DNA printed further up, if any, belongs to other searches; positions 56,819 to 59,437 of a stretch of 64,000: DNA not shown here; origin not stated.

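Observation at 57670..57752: Hairpin-forming palindrome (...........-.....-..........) inserted in frame in the dehydratase large-subunit region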

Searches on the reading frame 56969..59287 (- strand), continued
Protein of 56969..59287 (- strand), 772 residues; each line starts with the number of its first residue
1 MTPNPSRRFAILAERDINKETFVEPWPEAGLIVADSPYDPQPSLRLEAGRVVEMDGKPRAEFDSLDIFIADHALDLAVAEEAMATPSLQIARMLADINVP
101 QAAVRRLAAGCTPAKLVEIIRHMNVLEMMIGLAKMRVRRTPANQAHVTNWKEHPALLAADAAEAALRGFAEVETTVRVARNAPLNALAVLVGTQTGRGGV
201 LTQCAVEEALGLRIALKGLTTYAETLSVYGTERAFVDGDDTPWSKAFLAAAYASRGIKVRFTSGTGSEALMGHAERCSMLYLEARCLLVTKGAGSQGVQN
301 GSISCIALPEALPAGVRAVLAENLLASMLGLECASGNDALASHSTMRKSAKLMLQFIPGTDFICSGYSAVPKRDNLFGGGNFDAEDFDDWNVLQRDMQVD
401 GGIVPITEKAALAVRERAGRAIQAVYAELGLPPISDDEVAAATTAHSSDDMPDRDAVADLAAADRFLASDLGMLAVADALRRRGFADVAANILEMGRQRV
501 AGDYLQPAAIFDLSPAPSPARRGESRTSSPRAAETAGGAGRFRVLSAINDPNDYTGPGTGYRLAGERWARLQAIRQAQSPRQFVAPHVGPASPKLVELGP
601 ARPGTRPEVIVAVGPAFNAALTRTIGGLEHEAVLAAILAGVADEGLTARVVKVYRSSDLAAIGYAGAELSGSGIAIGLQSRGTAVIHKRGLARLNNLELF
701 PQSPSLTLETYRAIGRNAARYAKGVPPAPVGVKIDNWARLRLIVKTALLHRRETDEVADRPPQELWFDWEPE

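Call 16: find_encoding_contigs(protein=P0001, flank=1000, max_places=3)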
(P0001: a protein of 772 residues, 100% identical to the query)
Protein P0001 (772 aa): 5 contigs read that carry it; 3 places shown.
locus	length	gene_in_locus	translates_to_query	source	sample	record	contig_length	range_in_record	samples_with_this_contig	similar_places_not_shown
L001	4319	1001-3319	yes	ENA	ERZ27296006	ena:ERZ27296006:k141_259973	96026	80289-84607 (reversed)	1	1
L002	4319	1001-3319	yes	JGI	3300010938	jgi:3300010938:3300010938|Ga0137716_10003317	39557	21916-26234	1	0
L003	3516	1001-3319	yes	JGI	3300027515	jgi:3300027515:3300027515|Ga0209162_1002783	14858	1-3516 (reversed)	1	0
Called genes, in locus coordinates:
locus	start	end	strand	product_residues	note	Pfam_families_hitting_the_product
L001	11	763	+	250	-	PF01261:AP_endonuc_2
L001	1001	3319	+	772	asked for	PF02286:Dehydratase_LU, PF02288:Dehydratase_MU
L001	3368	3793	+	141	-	PF02287:Dehydratase_SU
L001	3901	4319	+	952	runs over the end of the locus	PF02687:FtsX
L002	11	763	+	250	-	PF01261:AP_endonuc_2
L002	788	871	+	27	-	-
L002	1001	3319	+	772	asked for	PF02286:Dehydratase_LU, PF02288:Dehydratase_MU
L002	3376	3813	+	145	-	PF02287:Dehydratase_SU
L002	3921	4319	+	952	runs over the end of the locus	PF02687:FtsX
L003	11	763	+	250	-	PF01261:AP_endonuc_2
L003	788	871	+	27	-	-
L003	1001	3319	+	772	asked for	PF02286:Dehydratase_LU, PF02288:Dehydratase_MU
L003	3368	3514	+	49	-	?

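Call 17: find_encoding_contigs(protein=P0002, flank=1000, max_places=1)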
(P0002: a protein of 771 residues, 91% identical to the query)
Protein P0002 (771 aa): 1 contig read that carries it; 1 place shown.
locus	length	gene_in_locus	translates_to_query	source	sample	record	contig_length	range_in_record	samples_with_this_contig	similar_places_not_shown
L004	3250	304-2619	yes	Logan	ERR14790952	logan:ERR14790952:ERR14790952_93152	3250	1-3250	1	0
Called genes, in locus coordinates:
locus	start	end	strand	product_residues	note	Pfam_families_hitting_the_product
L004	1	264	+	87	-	?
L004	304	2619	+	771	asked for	PF02286:Dehydratase_LU, PF02288:Dehydratase_MU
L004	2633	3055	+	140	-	PF02287:Dehydratase_SU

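Call 18: find_encoding_contigs(protein=P0013, flank=1000, max_places=1)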
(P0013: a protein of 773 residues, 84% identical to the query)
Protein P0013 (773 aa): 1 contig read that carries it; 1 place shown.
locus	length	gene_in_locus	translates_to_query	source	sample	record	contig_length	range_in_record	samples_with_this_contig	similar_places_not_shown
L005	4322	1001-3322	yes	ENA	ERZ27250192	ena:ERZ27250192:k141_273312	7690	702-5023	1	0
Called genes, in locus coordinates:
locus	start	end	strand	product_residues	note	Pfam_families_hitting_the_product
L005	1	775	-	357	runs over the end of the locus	-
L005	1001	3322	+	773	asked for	PF02286:Dehydratase_LU, PF02288:Dehydratase_MU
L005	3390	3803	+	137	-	PF02287:Dehydratase_SU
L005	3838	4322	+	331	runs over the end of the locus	PF00248:Aldo_ket_red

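Call 19: find_encoding_contigs(protein=P0004, flank=1000, max_places=1)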
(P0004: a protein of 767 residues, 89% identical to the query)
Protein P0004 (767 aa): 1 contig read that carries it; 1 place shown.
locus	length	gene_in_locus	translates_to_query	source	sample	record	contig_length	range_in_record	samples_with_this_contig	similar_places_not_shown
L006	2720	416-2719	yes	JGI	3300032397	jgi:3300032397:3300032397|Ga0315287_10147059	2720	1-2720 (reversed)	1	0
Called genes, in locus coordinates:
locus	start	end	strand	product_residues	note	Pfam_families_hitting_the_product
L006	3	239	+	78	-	?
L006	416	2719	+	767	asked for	PF02286:Dehydratase_LU, PF02288:Dehydratase_MU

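Call 20: find_encoding_contigs(protein=P0010, flank=1000, max_places=1)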
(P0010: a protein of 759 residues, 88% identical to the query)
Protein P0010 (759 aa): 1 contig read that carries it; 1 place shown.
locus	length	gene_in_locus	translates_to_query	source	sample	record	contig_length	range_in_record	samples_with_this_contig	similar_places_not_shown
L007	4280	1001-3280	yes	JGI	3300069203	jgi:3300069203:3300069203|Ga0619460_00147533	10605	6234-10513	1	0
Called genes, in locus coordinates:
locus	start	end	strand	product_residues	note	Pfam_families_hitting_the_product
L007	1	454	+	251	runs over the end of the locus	PF01261:AP_endonuc_2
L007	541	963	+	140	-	PF04978:MST (faint), PF11716:MDMPI_N (faint), PF12867:DinB_2 (weak)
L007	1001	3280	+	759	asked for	PF02286:Dehydratase_LU, PF02288:Dehydratase_MU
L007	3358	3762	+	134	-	PF02287:Dehydratase_SU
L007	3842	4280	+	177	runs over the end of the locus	?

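Call 21: find_encoding_contigs(protein=P0014, flank=1000, max_places=1)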
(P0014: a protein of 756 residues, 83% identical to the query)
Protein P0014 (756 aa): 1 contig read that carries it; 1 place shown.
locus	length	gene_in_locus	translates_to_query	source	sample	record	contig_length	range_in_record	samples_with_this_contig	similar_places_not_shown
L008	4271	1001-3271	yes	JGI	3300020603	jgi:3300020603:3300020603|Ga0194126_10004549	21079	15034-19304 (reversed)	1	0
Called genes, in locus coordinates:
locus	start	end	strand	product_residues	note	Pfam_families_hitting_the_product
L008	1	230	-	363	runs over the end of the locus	-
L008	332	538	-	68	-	-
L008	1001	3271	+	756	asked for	PF02286:Dehydratase_LU, PF02288:Dehydratase_MU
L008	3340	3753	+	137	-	PF02287:Dehydratase_SU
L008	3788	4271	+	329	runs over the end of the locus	PF00248:Aldo_ket_red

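Call 22: find_encoding_contigs(protein=P0005, flank=1000, max_places=1)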
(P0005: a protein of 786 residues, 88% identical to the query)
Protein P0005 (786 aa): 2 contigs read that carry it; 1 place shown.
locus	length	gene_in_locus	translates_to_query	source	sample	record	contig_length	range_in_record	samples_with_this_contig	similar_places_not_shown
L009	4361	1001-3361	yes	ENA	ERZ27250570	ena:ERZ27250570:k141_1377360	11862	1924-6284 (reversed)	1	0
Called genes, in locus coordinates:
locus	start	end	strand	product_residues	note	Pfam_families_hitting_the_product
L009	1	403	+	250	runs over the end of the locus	PF01261:AP_endonuc_2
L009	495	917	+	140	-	PF04978:MST (faint), PF11716:MDMPI_N (faint), PF12867:DinB_2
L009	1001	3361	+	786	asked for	PF02286:Dehydratase_LU, PF02288:Dehydratase_MU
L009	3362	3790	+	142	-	PF02287:Dehydratase_SU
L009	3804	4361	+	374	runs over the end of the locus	PF16499:Melibiase_2, PF17801:Melibiase_C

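Call 23: find_encoding_contigs(protein=P0012, flank=1000, max_places=1)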
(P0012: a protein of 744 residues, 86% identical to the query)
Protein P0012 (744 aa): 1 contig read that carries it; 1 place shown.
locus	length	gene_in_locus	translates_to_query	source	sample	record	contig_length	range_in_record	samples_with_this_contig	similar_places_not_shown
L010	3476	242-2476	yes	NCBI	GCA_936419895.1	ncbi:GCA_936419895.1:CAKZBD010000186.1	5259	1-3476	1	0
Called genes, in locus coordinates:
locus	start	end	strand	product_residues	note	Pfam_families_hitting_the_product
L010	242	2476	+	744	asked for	PF02286:Dehydratase_LU, PF02288:Dehydratase_MU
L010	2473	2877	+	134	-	PF02287:Dehydratase_SU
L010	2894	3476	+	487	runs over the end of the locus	PF00884:Sulfatase, PF01663:Phosphodiest (faint), PF16347:SGSH_C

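Call 24: find_encoding_contigs(protein=P0003, flank=1000, max_places=1)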
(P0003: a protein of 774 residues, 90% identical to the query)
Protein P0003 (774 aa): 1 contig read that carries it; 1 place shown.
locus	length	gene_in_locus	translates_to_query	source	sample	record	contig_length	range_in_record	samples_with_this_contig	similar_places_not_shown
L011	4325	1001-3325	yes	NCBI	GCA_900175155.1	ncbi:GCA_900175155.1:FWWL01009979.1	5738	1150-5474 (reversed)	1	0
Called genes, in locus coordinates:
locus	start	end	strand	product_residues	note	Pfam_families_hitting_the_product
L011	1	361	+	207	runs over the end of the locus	?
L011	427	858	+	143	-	PF04978:MST (faint), PF11716:MDMPI_N (weak), PF12867:DinB_2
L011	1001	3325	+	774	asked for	PF02286:Dehydratase_LU, PF02288:Dehydratase_MU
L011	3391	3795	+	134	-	PF02287:Dehydratase_SU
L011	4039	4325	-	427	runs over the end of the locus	PF02403:Seryl_tRNA_N, PF00587:tRNA-synt_2b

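Call 25: find_encoding_contigs(protein=P0009, flank=1000, max_places=1)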
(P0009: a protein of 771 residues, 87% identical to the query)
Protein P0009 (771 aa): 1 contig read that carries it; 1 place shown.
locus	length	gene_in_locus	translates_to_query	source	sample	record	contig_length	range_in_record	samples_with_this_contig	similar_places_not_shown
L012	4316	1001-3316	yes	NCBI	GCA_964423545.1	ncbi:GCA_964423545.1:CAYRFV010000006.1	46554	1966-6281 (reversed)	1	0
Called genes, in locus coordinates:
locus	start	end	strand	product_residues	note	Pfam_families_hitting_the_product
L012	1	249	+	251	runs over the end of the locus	PF01261:AP_endonuc_2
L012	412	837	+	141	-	PF04978:MST (faint), PF11716:MDMPI_N (faint), PF12867:DinB_2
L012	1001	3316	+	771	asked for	PF02286:Dehydratase_LU, PF02288:Dehydratase_MU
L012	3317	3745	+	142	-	PF02287:Dehydratase_SU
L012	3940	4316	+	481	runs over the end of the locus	PF00884:Sulfatase, PF01663:Phosphodiest (weak), PF00884:Sulfatase, PF16347:SGSH_C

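Call 26: find_encoding_contigs(protein=P0011, flank=1000, max_places=1)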
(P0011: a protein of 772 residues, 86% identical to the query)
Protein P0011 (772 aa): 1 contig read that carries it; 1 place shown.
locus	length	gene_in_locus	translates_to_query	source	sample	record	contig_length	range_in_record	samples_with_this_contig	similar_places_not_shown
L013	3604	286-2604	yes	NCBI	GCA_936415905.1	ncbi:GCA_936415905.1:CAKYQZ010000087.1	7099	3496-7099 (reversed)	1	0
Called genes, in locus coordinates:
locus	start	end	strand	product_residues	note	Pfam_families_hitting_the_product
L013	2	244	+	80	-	?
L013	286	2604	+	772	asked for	PF02286:Dehydratase_LU, PF02288:Dehydratase_MU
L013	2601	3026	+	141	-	PF02287:Dehydratase_SU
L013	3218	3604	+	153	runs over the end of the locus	PF13366:PDDEXK_3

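Call 51: predict_structure(alignment_id=A1)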
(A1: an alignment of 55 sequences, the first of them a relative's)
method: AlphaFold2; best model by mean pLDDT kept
length: 772 residues; sequences in the alignment: 55
mean_pLDDT: 60.5   pTM: 0.42
mean pLDDT of the five models: 60.5, 59.7, 58.3, 55.2, 49.6
residues with pLDDT >= 90: 145; 70-90: 186; 50-70: 113; < 50: 328
segments of 3 or more residues with pLDDT < 50: 1-35, 137-149, 168-177, 198-214, 216-274, 296-316, 333-406, 498-564, 570-584, 733-748
pLDDT, mean of each block of 10 residues (from residue 1): 39 32 28 50 92 93 82 91 95 79 90 92 66 52 38 79 59 48 71 63 33 42 28 27 43 37 33 54 74 52 31 46 75 37 31 29 26 24 28 36 51 87 92 93 72 83 79 84 88 57 33 39 31 29 33 28 46 39 56 86 91 83 69 92 93 81 89 90 80 66 72 94 86 44 44 71 88 62
secondary structure, 60 per line:
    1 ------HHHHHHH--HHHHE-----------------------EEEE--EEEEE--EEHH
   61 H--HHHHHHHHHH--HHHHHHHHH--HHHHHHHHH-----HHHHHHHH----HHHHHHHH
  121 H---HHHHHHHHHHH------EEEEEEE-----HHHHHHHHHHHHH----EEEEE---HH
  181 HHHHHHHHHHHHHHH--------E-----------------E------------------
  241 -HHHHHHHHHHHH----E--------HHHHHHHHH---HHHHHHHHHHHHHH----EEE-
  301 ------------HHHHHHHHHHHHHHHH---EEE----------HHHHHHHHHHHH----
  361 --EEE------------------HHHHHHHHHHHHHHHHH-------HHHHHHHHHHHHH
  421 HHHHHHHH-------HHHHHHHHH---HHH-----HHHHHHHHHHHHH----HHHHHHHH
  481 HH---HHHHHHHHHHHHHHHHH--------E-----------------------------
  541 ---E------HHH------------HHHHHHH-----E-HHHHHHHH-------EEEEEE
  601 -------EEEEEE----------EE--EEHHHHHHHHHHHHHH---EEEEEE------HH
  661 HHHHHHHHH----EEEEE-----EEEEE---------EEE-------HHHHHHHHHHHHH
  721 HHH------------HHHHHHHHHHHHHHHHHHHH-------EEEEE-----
elements in order (helices of 4 or more, strands of 3 or more residues): H7-13 H16-19 E44-47 E50-54 H64-73 H76-84 H87-95 H101-108 H113-121 H125-135 E142-148 H154-166 E171-175 H179-195 H242-253 H267-275 H279-292 E297-299 H313-328 E332-334 H345-356 E363-365 H384-400 H408-428 H436-444 H456-468 H473-482 H486-502 H566-572 H580-587 E595-600 E608-613 H630-643 E647-652 H659-669 E674-678 E684-688 E698-700 H708-723 H736-755 E763-767
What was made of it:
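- Tried and rejected: First AlphaFold run, with 55 close homologs, was unusable (pLDDT 60, call 51).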

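Call 75: search_protein_representatives(protein=window:56969-59287:-)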
Query: 772 residues. Proteins with E-value up to 0.001 (for the whole library): 1478; up to 1e-10: 997; up to 1e-30: 327. The best 150 are listed.
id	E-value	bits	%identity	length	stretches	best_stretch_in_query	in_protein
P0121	4.3e-254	861.4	59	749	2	5-511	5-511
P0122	5.1e-225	765.3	63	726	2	5-511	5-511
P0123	6.7e-204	695.5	50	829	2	5-514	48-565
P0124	8.4e-187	639.0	48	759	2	2-510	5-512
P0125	8.4e-184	629.1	54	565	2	6-515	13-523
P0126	2.7e-183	627.4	62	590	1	4-470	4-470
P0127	1.0e-169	582.5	59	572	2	201-513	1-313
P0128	4.8e-168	577.0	62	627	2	125-537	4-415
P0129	4.6e-162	557.2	62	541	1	6-409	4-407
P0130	3.1e-146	504.9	84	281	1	5-280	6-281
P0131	3.7e-142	491.4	83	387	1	83-360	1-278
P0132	7.3e-126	437.5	50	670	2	212-512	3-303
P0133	1.8e-124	432.9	60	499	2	217-511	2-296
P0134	5.3e-120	418.2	50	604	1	5-421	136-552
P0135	1.1e-118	413.8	69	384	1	201-470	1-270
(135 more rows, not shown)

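Call 89: predict_structure(alignment_id=A3)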
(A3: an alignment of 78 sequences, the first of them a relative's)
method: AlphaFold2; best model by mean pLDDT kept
length: 772 residues; sequences in the alignment: 78
mean_pLDDT: 90.4   pTM: 0.88
mean pLDDT of the five models: 90.4, 89.0, 86.1, 84.7, 80.3
residues with pLDDT >= 90: 539; 70-90: 185; 50-70: 37; < 50: 11
segments of 3 or more residues with pLDDT < 50: 528-537
pLDDT, mean of each block of 10 residues (from residue 1): 83 92 94 95 97 98 96 97 99 94 96 98 96 91 92 98 96 93 97 95 88 90 78 76 87 80 89 93 96 87 87 93 95 82 88 87 88 86 93 93 94 99 98 98 98 97 96 97 97 89 71 68 49 48 84 85 91 91 92 94 95 97 94 97 96 97 97 97 96 91 81 98 95 74 87 96 91 55
secondary structure, 60 per line:
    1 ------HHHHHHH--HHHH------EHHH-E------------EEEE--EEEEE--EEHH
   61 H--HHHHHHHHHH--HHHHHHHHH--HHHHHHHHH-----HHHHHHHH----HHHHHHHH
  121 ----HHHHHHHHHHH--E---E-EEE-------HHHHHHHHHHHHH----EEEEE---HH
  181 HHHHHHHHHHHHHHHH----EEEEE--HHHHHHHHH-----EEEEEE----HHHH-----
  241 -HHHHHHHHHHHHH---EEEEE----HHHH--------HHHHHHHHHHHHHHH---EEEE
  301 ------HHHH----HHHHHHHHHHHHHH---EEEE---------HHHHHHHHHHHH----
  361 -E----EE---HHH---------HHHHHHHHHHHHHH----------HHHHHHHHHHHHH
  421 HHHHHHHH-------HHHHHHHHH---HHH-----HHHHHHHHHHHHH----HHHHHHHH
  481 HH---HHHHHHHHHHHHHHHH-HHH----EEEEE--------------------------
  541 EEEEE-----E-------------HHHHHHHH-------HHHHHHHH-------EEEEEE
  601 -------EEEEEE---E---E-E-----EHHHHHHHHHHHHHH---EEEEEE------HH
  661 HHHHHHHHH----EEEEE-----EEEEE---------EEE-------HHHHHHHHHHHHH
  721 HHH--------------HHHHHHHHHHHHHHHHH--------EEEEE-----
elements in order (helices of 4 or more, strands of 3 or more residues): H7-13 H16-19 E44-47 E50-54 H64-73 H76-84 H87-95 H101-108 H113-120 H125-135 E144-146 H154-166 E171-175 H179-196 E201-205 H208-216 E222-227 H232-235 H242-254 E258-262 H267-270 H279-293 E297-300 H307-310 H315-328 E332-335 H345-356 H384-397 H408-428 H436-444 H456-468 H473-482 H486-501 E510-514 E541-545 H565-572 H580-587 E595-600 E608-613 H630-643 E647-652 H659-669 E674-678 E684-688 E698-700 H708-723 H738-754 E763-767
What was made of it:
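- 57668..57751 (-): 84-nt in-frame insert encoding aa 513-540 (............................), a disordered loop at a beta-hairpin turn. Contains the only internal segment with pLDDT <50 (528-537) (call 89).
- Tried and rejected: It was replaced by a run with a more diverse alignment (call 89).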

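Call 91: fold_search(model_id=the predicted structure, library=pdb)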
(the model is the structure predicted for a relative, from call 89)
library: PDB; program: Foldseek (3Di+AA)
matches with E <= 10: 1243; with E <= 0.001: 30
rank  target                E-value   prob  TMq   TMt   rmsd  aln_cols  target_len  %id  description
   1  5ysh_D                1.9e-63  1.00  0.70  0.98   1.4       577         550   54  Diol dehydratase - alpha/T172A mutant complexed with AdoCbl, aerobically-prepared crystal (released 2018-09-19)
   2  1mmf_A                3.1e-63  1.00  0.70  0.98   1.8       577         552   56  Crystal structure of substrate free form of glycerol dehydratase (released 2003-06-10)
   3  3auj_A                4.4e-63  1.00  0.70  0.98   1.4       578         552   54  Structure of diol dehydratase complexed with glycerol (released 2012-02-22)
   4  5ysh_A                4.9e-63  1.00  0.70  0.98   1.3       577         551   54  Diol dehydratase - alpha/T172A mutant complexed with AdoCbl, aerobically-prepared crystal (released 2018-09-19)
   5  1iwp_A                2.3e-62  1.00  0.70  0.97   1.9       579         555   56  Glycerol Dehydratase-cyanocobalamin Complex of Klebsiella pneumoniae (released 2002-10-02)
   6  1dio_A                2.4e-62  1.00  0.70  0.98   1.5       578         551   54  DIOL DEHYDRATASE-CYANOCOBALAMIN COMPLEX FROM KLEBSIELLA OXYTOCA (released 2000-01-30)
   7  5yrt_G                4.5e-62  1.00  0.70  0.98   1.3       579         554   54  Diol dehydratase, AdoCbl/substrate-free, anaerobically-prepared crystal (released 2018-09-19)
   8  7xrk_A                5.0e-62  1.00  0.70  0.98   1.3       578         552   54  Diol dehydratase complexed with AdoMeCbl (released 2023-03-29)
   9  7xrk_D                7.6e-62  1.00  0.70  0.98   1.4       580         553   54  Diol dehydratase complexed with AdoMeCbl (released 2023-03-29)
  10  3auj_E                4.7e-19  1.00  0.22  0.93   1.2       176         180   53  Structure of diol dehydratase complexed with glycerol (released 2012-02-22)
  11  5yrt_B                7.7e-18  1.00  0.22  0.91   1.5       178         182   53  Diol dehydratase, AdoCbl/substrate-free, anaerobically-prepared crystal (released 2018-09-19)
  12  5ysh_E                9.4e-18  1.00  0.22  0.94   1.2       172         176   53  Diol dehydratase - alpha/T172A mutant complexed with AdoCbl, aerobically-prepared crystal (released 2018-09-19)
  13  5ysh_H                1.0e-17  1.00  0.22  0.92   1.1       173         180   54  Diol dehydratase - alpha/T172A mutant complexed with AdoCbl, aerobically-prepared crystal (released 2018-09-19)
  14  5yrt_E                1.3e-17  1.00  0.22  0.93   1.2       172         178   53  Diol dehydratase, AdoCbl/substrate-free, anaerobically-prepared crystal (released 2018-09-19)
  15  1dio_B                1.4e-17  1.00  0.22  0.95   1.1       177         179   52  DIOL DEHYDRATASE-CYANOCOBALAMIN COMPLEX FROM KLEBSIELLA OXYTOCA (released 2000-01-30)
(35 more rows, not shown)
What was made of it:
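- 56969..59287 (-): Host gene: 772-aa fused large (alpha) + medium (beta) subunit of a B12-dependent diol/glycerol dehydratase. AF2 pLDDT 90.4; TM 0.98 to solved alpha chains (calls 89, 91).
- On B12-dependent diol/glycerol dehydratase (host protein): Fold TM 0.98 to 1dio_A and 1iwp_A (call 91).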
